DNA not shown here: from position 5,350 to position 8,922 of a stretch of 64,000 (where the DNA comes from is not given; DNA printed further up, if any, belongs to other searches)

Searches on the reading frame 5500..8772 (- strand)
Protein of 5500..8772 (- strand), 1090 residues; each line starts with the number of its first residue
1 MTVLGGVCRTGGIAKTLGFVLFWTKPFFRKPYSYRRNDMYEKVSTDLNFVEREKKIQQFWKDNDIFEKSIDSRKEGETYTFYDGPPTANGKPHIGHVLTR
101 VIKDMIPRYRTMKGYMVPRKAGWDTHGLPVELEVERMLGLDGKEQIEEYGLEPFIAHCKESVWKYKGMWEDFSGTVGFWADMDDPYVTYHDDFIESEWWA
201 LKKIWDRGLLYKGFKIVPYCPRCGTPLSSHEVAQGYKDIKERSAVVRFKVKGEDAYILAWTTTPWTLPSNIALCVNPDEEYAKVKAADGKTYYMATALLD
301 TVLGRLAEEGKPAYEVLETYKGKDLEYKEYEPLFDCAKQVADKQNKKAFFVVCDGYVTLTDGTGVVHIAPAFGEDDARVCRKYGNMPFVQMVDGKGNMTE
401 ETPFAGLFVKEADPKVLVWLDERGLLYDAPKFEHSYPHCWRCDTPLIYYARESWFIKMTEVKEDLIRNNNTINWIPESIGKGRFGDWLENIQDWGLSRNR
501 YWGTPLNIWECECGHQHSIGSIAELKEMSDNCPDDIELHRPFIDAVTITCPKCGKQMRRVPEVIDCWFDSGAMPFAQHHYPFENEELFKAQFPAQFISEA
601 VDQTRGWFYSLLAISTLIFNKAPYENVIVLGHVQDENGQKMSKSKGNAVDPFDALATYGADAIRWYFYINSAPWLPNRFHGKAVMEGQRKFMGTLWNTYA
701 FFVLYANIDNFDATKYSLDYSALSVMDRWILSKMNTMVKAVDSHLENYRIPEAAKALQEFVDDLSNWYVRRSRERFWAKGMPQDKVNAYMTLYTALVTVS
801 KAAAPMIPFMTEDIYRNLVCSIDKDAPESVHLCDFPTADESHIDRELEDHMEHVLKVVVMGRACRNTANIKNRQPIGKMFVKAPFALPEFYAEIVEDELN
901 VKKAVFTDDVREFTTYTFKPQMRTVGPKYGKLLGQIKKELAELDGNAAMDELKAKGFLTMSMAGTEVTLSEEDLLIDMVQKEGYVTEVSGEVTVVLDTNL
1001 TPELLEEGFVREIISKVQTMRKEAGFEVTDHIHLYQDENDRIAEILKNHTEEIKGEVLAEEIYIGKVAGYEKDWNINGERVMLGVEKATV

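Call 7: search_protein_families(library=pfam, proteins=[window:5500-8772:-])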
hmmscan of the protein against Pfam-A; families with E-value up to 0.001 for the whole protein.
window:5500-8772:- (1090 aa): 6 families
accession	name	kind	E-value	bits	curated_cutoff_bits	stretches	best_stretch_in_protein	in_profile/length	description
PF00133.28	tRNA-synt_1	-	4e-129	431.4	22.7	1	56-670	2-404/414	tRNA synthetases class I (I, L, M and V)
PF19302.4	DUF5915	-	5e-55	186.5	27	1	893-1087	2-194/195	Domain of unknown function (DUF5915)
PF08264.19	Anticodon_1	-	4.4e-34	117.9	25.1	1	727-876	1-144/148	Anticodon-binding domain of tRNA ligase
PF09334.17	tRNA-synt_1g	-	3.9e-19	69.1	20.1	2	88-136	10-58/391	tRNA synthetases class I (M)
PF01406.26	tRNA-synt_1e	-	6.7e-06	26.1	27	0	618-668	232-281/301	tRNA synthetases class I (C) catalytic domain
PF01921.24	tRNA-synt_1f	-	0.00045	19.7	27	0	618-669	261-311/360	tRNA synthetases class I (K)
